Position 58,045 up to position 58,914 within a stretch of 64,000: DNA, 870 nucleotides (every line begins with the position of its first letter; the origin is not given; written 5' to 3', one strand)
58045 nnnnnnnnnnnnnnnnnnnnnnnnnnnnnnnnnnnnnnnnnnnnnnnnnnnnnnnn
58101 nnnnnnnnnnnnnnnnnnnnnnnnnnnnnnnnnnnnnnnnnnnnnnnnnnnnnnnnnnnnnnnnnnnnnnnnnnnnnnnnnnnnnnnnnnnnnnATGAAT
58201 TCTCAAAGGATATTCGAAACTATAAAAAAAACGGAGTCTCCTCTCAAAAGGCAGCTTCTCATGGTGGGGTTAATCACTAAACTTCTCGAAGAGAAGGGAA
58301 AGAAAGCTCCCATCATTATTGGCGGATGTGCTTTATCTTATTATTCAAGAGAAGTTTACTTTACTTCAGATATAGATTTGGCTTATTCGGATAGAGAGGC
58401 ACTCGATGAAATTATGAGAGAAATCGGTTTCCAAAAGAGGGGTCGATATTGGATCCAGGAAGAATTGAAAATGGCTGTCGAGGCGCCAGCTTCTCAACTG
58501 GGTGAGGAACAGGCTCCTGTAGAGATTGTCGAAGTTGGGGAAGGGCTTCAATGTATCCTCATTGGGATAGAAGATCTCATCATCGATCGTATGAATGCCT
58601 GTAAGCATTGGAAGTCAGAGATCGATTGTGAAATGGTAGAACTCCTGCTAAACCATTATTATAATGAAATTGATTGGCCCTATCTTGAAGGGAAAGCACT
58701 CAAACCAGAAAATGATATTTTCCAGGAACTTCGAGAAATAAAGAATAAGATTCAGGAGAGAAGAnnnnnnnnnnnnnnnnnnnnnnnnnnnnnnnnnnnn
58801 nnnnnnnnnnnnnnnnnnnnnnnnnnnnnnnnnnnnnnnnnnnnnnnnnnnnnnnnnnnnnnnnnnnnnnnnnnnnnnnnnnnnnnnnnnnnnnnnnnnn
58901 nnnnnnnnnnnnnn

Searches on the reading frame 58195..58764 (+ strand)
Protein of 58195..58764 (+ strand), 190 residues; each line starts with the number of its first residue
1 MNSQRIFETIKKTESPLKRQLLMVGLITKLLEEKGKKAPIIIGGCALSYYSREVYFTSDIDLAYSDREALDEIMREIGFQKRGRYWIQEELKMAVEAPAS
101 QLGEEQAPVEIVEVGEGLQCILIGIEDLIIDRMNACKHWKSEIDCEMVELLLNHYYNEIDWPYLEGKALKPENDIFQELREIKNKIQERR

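Call 6: search_protein_families(library=pfam, proteins=[window:58195-58764:+], max_evalue=1)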
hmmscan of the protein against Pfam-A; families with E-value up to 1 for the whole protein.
window:58195-58764:+ (190 aa): 4 families
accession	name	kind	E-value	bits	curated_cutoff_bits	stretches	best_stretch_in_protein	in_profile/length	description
PF19502.5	DUF6036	-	3e-05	24.3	23.6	1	27-171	10-136/164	Nucleotidyltransferase of unknown function (DUF6036)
PF09970.15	DUF2204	-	0.012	15.7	20.3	1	26-70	7-50/181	Nucleotidyl transferase of unknown function (DUF2204)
PF14907.12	NTP_transf_5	-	0.043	13.8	31.2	1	26-84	62-123/249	Uncharacterised nucleotidyltransferase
PF08843.17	AbiEii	-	0.11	12.9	22.5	1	42-113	18-78/238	Nucleotidyl transferase AbiEii toxin, Type IV TA system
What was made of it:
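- On Pfam DUF6036 (PF19502): 24.3 bits against a cut-off of 23.6, E=3e-5, residues 27-171 (call 6).
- On AbiEii/MenT (DUF1814, PF08843) NTase toxins: Pfam AbiEii gives 12.9 bits against a cut-off of 22.5 (E=0.11) (call 6).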

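Call 7: search_protein_families(library=padloc, proteins=[window:58195-58764:+], max_evalue=1)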
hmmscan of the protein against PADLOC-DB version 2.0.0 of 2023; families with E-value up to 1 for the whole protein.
window:58195-58764:+ (190 aa): 1 family
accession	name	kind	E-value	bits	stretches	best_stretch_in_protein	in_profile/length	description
PDLC02291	AbiEii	-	0.0085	13.4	1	17-77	37-91/310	AbiEii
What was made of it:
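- On AbiEii/MenT (DUF1814, PF08843) NTase toxins: PADLOC AbiEii gives E=0.0085 at 13.4 bits (call 7).
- On Anti-phage defence system or island: PADLOC gives only a sub-threshold AbiEii hit (call 7).
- Closest known: AbiE. Same: Weak AbiEii profile hits (calls 6, 7).
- There are weak AbiEii hits (Pfam 0.11, PADLOC 0.0085; calls 6, 7).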

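Call 8: search_protein_families(library=ncbifam, proteins=[window:58195-58764:+], max_evalue=1)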
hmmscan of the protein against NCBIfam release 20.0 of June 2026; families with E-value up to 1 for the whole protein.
window:58195-58764:+ (190 aa): 1 family
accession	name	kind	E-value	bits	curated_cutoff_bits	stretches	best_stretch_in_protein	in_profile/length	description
NF002421.0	PRK01544.1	equivalog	0.012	14.4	567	1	25-125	57-156/524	bifunctional peptide chain release factor N(5)-glutamine methyltransferase PrmC/tRNA (guanosine(46)-N7)-methyltransferase TrmB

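Call 15: find_homologous_proteins(query=window:58195-58764:+)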
Query window:58195-58764:+ (190 aa): 838 proteins with E <= 0.001 among 912 candidates; the best 120 are listed.
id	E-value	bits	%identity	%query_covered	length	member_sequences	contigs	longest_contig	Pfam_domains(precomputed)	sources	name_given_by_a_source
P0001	5.7e-98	344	80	98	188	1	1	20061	-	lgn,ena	-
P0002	1.6e-96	339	78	98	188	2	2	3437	PF19502.6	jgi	jgi:hypothetical protein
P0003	1.3e-95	336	81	94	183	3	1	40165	-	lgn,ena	-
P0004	2.3e-95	336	76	98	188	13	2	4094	PF19502.6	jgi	jgi:hypothetical protein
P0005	3.1e-95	335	78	98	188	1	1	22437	-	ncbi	ncbi:MAG: hypothetical protein ACUVWO_10245 [Thermodesulfobacteriota bacterium]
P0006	3.9e-95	335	78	98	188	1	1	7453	-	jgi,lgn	jgi:hypothetical protein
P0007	2.4e-94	332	76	98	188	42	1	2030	-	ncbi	-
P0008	4.8e-94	331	76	98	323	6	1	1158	-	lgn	-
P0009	6.7e-94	331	76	97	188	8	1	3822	-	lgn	-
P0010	7.7e-94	331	76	98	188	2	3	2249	-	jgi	jgi:hypothetical protein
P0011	1.4e-93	330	76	97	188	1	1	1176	-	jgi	-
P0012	2.0e-93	329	75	98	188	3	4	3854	PF19502.6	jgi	jgi:hypothetical protein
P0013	2.8e-93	329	75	98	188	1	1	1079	-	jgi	jgi:hypothetical protein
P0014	4.0e-93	328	75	98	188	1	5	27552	-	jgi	jgi:hypothetical protein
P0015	4.7e-93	328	76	98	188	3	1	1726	-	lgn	-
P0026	2.0e-91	323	73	98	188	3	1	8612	PF19502.6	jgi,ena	jgi:hypothetical protein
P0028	2.9e-91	322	73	99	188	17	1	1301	PF19502.6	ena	-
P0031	5.8e-91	321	73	98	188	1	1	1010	PF19502.6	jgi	-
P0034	4.9e-90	318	74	98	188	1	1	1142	PF19502.6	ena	-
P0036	1.6e-89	317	74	98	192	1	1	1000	PF19502.6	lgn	-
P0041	8.3e-89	314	72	99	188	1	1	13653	PF19502.6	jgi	jgi:predicted nucleotidyltransferase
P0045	5.2e-88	312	74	97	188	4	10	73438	PF19502.6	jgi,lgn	jgi:hypothetical protein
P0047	1.4e-86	307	75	98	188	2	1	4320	PF19502.6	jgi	-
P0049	4.1e-86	305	75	98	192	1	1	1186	PF19502.6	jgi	-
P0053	1.3e-85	304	72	98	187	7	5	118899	PF19502.6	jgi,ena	jgi:hypothetical protein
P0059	4.2e-85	302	70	99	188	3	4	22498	PF19502.6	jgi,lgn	jgi:hypothetical protein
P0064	1.2e-84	301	70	98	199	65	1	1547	PF19502.6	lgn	-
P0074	4.3e-84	299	70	98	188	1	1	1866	PF19502.6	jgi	jgi:hypothetical protein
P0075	4.6e-84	299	71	96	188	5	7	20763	PF19502.6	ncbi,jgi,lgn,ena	jgi:predicted nucleotidyltransferase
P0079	9.8e-84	298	70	99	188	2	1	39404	PF19502.6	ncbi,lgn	ncbi:MAG: hypothetical protein AB1606_03985 [Nitrospirota bacterium]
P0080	1.2e-83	297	71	97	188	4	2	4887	PF19502.6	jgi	jgi:hypothetical protein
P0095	2.5e-83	296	69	99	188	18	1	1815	PF19502.6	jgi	-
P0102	8.1e-83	295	69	98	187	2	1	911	PF19502.6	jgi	-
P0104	9.2e-83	295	67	97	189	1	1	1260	PF19502.6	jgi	jgi:hypothetical protein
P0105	9.6e-83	294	67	98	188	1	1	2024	PF19502.6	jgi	jgi:hypothetical protein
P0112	1.7e-82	294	67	97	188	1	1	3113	PF19502.6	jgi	jgi:hypothetical protein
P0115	2.0e-82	293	69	98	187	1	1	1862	PF19502.6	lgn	-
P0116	2.1e-82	293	71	96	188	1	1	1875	PF19502.6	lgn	-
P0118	2.8e-82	293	70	97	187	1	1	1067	PF19502.6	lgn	-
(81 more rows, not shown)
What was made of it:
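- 58195..58767 (+): Gene for a 190-aa Pol-beta-fold nucleotidyltransferase (DUF6036 family). Key residues are G43-G44, T57-x-D59-x-D61, E96/E110, K137 and D144. pI 4.96. 838 homologues (call 15).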

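Call 22: search_solved_structures(query=A2, max_evalue=10, show_alignments=2)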
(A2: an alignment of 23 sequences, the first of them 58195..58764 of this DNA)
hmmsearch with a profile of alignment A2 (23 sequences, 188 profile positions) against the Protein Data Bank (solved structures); distinct sequences matched with E-value up to 10: 1.
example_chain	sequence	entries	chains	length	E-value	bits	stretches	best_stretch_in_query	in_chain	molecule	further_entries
2dt9_A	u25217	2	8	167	0.82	12.4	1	24-84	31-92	Aspartokinase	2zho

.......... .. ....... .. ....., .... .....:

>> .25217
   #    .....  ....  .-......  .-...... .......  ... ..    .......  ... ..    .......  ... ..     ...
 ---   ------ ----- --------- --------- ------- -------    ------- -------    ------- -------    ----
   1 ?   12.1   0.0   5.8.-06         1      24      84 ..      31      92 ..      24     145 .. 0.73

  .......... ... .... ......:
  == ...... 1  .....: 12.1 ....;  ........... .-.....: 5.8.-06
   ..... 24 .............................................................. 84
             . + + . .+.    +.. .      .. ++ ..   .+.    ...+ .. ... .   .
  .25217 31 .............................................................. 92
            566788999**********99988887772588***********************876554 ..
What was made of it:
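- A profile built from the NTase homologues finds no relative among PDB chain sequences, MenT1 included (call 22).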

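Call 25: find_related_loci(query=A2, collection=genome_contigs, flank=6000)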
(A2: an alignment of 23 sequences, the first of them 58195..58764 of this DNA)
Query A2 (190 aa) in genome_contigs; peptide patterns used: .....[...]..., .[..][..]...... (x = any residue, [..] = any of these).
114 stretches matched a pattern; 95 encode a relative of the query (tblastn E <= 1e-3); the best 80 are kept; 80 distinct loci.
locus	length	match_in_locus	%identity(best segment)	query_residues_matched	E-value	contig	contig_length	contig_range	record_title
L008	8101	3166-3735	76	1-190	1e-96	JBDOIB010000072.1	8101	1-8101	MAG: Thermodesulfobacteriota bacterium isolate TC202112_Ori_Bins020 k147_29403, whole genome shotgun sequence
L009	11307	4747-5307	73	1-187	1e-94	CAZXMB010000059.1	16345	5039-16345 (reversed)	MAG TPA_asm: uncultured Syntrophaceae bacterium isolate SRP098346_co1_431 genome assembly, contig: NODE_3725_length_1634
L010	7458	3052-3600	75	1-183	1e-94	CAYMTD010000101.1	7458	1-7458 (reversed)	MAG TPA_asm: uncultured Syntrophaceae bacterium isolate binchicken_co274_204 genome assembly, contig: NODE_23603_length_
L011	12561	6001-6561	73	1-187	2e-94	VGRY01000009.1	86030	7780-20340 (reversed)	MAG: Deltaproteobacteria bacterium isolate K_DeepCast_100m_mx_276 K_DeepCast_100m_mx_276_Ga0194127_10000260, whole genom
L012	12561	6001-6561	73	1-187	4e-92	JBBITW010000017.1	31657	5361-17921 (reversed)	MAG: Deltaproteobacteria bacterium isolate RSS170216_bin_405 NODE_1621_length_31657_cov_6.125846, whole genome shotgun s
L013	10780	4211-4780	71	1-190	4e-90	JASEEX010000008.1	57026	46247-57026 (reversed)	MAG: Thermodesulfovibrionales bacterium isolate Yes46-09 NODE_8_length_57026_cov_112.799214, whole genome shotgun sequen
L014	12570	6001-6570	70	1-190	2e-89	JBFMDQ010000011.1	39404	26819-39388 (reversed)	MAG: Nitrospirota bacterium isolate MAG223 MAG223_11, whole genome shotgun sequence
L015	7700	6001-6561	70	1-187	2e-88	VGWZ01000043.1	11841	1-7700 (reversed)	MAG: Nitrospira sp. isolate K_DeepCast_250m_m1_045 K_DeepCast_250m_m1_045_Ga0194125_10011513, whole genome shotgun seque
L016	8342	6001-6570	69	1-190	2e-88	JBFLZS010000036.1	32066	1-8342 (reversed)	MAG: Nitrospirota bacterium isolate MAG117 MAG117_36, whole genome shotgun sequence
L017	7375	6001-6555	69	1-185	1e-87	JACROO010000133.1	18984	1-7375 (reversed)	MAG: Nitrospirae bacterium isolate NC_groundwater_1963_Pr3_S-0.2um_42_3 scaffold_477310, whole genome shotgun sequence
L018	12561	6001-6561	68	1-187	1e-87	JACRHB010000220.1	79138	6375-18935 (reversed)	MAG: Nitrospirae bacterium isolate NC_groundwater_1766_Pr3_B-0.1um_47_18 SR-2_scaffold_141_4029812, whole genome shotgun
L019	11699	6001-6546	70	1-182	4e-87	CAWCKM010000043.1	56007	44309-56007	MAG: Nitrospirota bacterium isolate MFD00709.bin.1.4 genome assembly, contig: contig_40703, whole genome shotgun sequenc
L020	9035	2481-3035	71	1-185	1e-86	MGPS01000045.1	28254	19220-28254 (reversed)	MAG: Deltaproteobacteria bacterium GWC2_42_11 gwc2_scaffold_3566, whole genome shotgun sequence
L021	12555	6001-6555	68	1-185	2e-86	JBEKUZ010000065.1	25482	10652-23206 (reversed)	MAG: Thermodesulfobacteriota bacterium isolate SPRUCE 593 SPRUCE_593_65, whole genome shotgun sequence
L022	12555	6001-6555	68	1-185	3e-86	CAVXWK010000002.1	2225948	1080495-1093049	MAG: uncultured delta proteobacterium isolate MFD04492.bin.2.7 genome assembly, contig: contig_9170, whole genome shotgu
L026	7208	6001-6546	68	1-182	2e-85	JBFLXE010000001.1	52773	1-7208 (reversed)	MAG: Nitrospirota bacterium isolate MAG050 MAG050_1, whole genome shotgun sequence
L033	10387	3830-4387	66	1-186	1e-84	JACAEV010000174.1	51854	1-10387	MAG: Syntrophaceae bacterium isolate L.E.D.11_1 k119_978477, whole genome shotgun sequence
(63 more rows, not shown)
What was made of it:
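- NTase identity is 57-76% to relatives in Thermodesulfobacteriota, Nitrospirota, Acidobacteriota/Aminicenantes, Geobacteraceae and Thermoleophilia (call 25). Hosts are uncultured anaerobes from sediment and groundwater (call 25).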

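Call 36: predict_structure(alignment_id=A2)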
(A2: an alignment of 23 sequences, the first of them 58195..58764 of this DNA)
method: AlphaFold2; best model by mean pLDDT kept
length: 190 residues; sequences in the alignment: 23
mean_pLDDT: 78.8   pTM: 0.63
mean pLDDT of the five models: 78.8, 68.4, 65.6, 65.4, 63.3
residues with pLDDT >= 90: 26; 70-90: 118; 50-70: 37; < 50: 9
segments of 3 or more residues with pLDDT < 50: 101-109
pLDDT, mean of each block of 10 residues (from residue 1): 83 79 87 83 63 65 76 89 80 68 45 71 77 86 88 89 90 90 89
secondary structure, 60 per line:
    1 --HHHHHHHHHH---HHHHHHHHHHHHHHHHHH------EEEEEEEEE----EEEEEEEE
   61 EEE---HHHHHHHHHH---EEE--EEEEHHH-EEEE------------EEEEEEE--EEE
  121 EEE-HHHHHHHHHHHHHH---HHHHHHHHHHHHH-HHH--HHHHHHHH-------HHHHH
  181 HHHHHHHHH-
elements in order: H3-12 H16-33 E40-48 E53-63 H67-76 E80-82 E85-88 E93-96 E109-115 E118-123 H125-138 H142-154 H161-168 H176-189
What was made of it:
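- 58195..58767 (+): AlphaFold2 model with pLDDT 78.8 shows an NTase sheet plus four C-terminal helices (call 36).
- On Pol-beta nucleotidyltransferase superfamily: The secondary-structure order in the AlphaFold2 model fits (call 36).
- On HEPN-MNT (HepT/MntA): The protein is 190 aa with a four-helix C-terminal domain (call 36).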

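Call 40: fold_search(model_id=the predicted structure, library=pdb)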
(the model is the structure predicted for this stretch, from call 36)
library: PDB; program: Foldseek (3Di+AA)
matches with E <= 10: 76; with E <= 0.001: 0
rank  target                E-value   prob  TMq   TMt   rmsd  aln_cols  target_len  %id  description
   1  8an5_A                4.5e-03  0.96  0.33  0.33  11.9       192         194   15  MenAT1 toxin-antitoxin complex (rv0078a-rv0078b) from Mycobacterium tuberculosis H37Rv (released 2023-08-02)
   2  5kqj_MODEL_1_A        6.7e-03  0.94  0.34  0.35  11.0       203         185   17  Solution Structure of Antibiotic-Resistance Factor ANT(2'')-Ia Reveals Substrate-Regulated Conformation Dynami (released 2017-07-12)
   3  8an4_B                7.6e-03  0.97  0.38  0.38   9.9       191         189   16  MenT1 toxin (rv0078a) from Mycobacterium tuberculosis H37Rv (released 2023-08-02)
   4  4wqk                  1.1e-02  0.99  0.40  0.43   9.9       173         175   18  Crystal structure of aminoglycoside nucleotidylyltransferase ANT(2")-Ia, apo form (released 2014-11-12)
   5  8an5_B                1.3e-02  0.95  0.38  0.38  10.1       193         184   16  MenAT1 toxin-antitoxin complex (rv0078a-rv0078b) from Mycobacterium tuberculosis H37Rv (released 2023-08-02)
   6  5cfu                  1.7e-02  0.99  0.40  0.43   9.5       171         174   20  Crystal Structure of ANT(2")-Ia in complex with adenylyl-2"-tobramycin (released 2016-07-20)
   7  4wse_B                2.0e-02  0.80  0.33  0.16   9.4       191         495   13  Crystal structure of the Mimivirus polyadenylate synthase (released 2015-04-01)
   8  8rr5                  2.4e-02  0.84  0.32  0.34  11.9       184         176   16  MenT1 toxin (rv0078a) from Mycobacterium tuberculosis H37Rv, phosphorylated at T39 (released 2024-09-11)
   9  4xje                  2.5e-02  0.99  0.42  0.45   7.7       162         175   18  CRYSTAL STRUCTURE OF ANT(2") IN COMPLEX WITH AMP AND TOBRAMYCIN (released 2016-01-20)
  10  8an4_A                2.8e-02  0.87  0.37  0.36   8.4       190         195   15  MenT1 toxin (rv0078a) from Mycobacterium tuberculosis H37Rv (released 2023-08-02)
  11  4wse_A                2.8e-02  0.72  0.31  0.16   9.8       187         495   13  Crystal structure of the Mimivirus polyadenylate synthase (released 2015-04-01)
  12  4o8s                  4.7e-02  0.89  0.41  0.35   7.2       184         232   17  Crystal structure of JHP933 from Helicobacter pylori (released 2014-09-10)
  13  4ok0_B                7.9e-02  0.82  0.41  0.36   7.3       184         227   16  Crystal structure of putative nucleotidyltransferase from H. pylori (released 2014-04-09)
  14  6j7q                  8.9e-02  0.82  0.44  0.31   9.3       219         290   15  Crystal structure of toxin TglT (unusual type guanylyltransferase-like toxin, Rv1045) mutant S78A from Mycobacterium tub (released 2020-05-13)
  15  8ysk                  9.9e-02  0.23  0.24  0.16  15.0       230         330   10  Crystal structure of the Deinococcus wulumuqiensis CD-NTase DwCdnB in complex with UTP Mn (released 2025-01-29)
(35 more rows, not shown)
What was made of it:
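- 58195..58767 (+): Best fold matches are MenT1 and ANT(2'')-Ia (call 40).
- On AbiEii/MenT (DUF1814, PF08843) NTase toxins: ANT(2'')-Ia scores equally well (call 40).
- Closest known: ANT. Same: It gives the highest TM scores (call 40).
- The best PDB fold hits are MenT1 (8an5/8an4, probability 0.96-0.97), with TglT/MenT3 and JHP933 further down (call 40). ANT(2'')-Ia scores as well as MenT1 (call 40). ANT(2'')-Ia gives the highest TM scores (0.40-0.45, call 40). ANT(2'')-Ia structures are among the best fold matches and are the same size (175-185 aa; TM 0.40-0.45, probability 0.99; call 40).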

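Call 48: search_dna_similar(query=window:58195-58764:+, collection=plasmids, mode=protein, max_evalue=0.001, max_rows=15)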
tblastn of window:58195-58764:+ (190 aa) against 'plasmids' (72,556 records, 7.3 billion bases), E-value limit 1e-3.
Records with a match: 5; places in all: 5; records where one place covers at least 80% of the query: 0.
Best place of each record, by identity: <60% 5.
By first word of the organism name: Nitratidesulfovibrio 2; Croceicoccus 1; Sulfurospirillum 1; Bdellovibrio 1.
By predicted mobility (MOB-suite, as given by PLSDB): non-mobilizable 5.
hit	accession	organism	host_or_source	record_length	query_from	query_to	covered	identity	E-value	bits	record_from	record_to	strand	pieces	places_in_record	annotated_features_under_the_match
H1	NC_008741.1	Nitratidesulfovibrio vulgaris DP4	-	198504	17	138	64%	34.6%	2e-9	63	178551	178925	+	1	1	hypothetical protein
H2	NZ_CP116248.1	Nitratidesulfovibrio vulgaris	swine finishing facility waste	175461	17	138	64%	34.6%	3e-9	63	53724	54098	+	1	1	hypothetical protein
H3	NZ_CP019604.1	Croceicoccus marinus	-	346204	21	134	60%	34.1%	2e-11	69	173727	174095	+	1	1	hypothetical protein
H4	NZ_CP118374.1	Sulfurospirillum sp. 'SP'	bacterial isolate,Wastewater treatment ...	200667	40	142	54%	34.3%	2e-7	57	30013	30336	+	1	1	hypothetical protein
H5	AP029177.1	Bdellovibrio sp. HAGR004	Microbe,sewage sludge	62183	40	140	53%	26.9%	2e-4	49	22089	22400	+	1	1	hypothetical protein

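Call 49: search_dna_similar(query=window:58195-58764:+, collection=phages, mode=protein, max_evalue=0.001, max_rows=15)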
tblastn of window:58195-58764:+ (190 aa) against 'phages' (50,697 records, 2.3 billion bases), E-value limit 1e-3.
No match.
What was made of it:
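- On Anti-phage defence system or island: There is no phage homologue (call 49).
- Tried and rejected: There are no phage homologues (call 49).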

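Call 50: get_annotated_region(hit=H1, flank=2500)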
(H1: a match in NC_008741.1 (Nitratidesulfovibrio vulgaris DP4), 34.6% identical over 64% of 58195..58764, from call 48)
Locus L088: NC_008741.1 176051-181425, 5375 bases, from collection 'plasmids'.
description: Nitratidesulfovibrio vulgaris DP4 plasmid pDVUL01, complete sequence
organism: Nitratidesulfovibrio vulgaris DP4 (NCBI taxid 391774)
taxonomy: Bacteria; Thermodesulfobacteriota; Desulfovibrionia; Desulfovibrionales; Desulfovibrionaceae; Nitratidesulfovibrio; Nitratidesulfovibrio vulgaris; Nitratidesulfovibrio vulgaris DP4
host: -; source: -; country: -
typing (MOB-suite, as given by PLSDB): non-mobilizable
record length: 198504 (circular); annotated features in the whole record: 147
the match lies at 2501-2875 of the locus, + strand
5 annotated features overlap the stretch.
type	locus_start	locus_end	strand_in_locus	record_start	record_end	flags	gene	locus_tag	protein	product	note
CDS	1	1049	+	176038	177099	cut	-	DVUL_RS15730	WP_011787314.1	efflux RND transporter periplasmic adaptor subunit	-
CDS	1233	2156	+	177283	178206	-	-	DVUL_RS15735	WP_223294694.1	CAAX prenyl protease-related protein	-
CDS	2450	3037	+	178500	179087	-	-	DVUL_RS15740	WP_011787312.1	hypothetical protein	-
CDS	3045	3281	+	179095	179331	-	-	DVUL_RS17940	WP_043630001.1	hypothetical protein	-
CDS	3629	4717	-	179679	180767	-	-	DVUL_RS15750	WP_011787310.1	homocitrate synthase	-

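Call 51: get_annotated_region(hit=H3, flank=2500)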
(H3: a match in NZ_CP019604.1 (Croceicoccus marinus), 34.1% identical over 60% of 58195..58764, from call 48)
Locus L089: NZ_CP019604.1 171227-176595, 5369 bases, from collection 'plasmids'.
description: Croceicoccus marinus strain E4A9 plasmid pCME4A9II, complete sequence
organism: Croceicoccus marinus (NCBI taxid 450378)
taxonomy: Bacteria; Pseudomonadota; Alphaproteobacteria; Sphingomonadales; Erythrobacteraceae; Croceicoccus; Croceicoccus marinus
host: -; source: -; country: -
typing (MOB-suite, as given by PLSDB): non-mobilizable; replicon rep_cluster_91
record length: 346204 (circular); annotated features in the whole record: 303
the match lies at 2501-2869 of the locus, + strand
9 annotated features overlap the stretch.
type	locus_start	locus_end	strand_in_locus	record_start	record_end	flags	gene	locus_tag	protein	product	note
CDS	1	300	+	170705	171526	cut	-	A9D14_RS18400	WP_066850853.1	hypothetical protein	-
CDS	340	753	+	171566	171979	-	-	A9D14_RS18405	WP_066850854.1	MbcA/ParS/Xre antitoxin family protein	-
CDS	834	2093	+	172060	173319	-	-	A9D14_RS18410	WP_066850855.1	type II toxin-antitoxin system HipA family toxin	-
CDS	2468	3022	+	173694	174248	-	-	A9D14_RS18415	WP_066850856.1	hypothetical protein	-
CDS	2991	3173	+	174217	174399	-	-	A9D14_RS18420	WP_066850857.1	hypothetical protein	-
CDS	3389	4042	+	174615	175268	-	-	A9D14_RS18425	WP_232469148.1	SOS response-associated peptidase family protein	GO:0006974 - DNA damage response [Evidence IEA]; GO:0018142 - protein-DNA covalent cross-linking [Evidence IEA]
CDS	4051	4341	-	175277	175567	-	-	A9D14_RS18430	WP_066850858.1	hypothetical protein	-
CDS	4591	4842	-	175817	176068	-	-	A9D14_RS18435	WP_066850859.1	type II toxin-antitoxin system ParD family antitoxin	GO:0051983 - regulation of chromosome segregation [Evidence IEA]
CDS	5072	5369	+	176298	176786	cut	-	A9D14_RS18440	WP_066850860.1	hypothetical protein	-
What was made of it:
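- Distant relatives lie on plasmids beside other TA modules (call 51).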
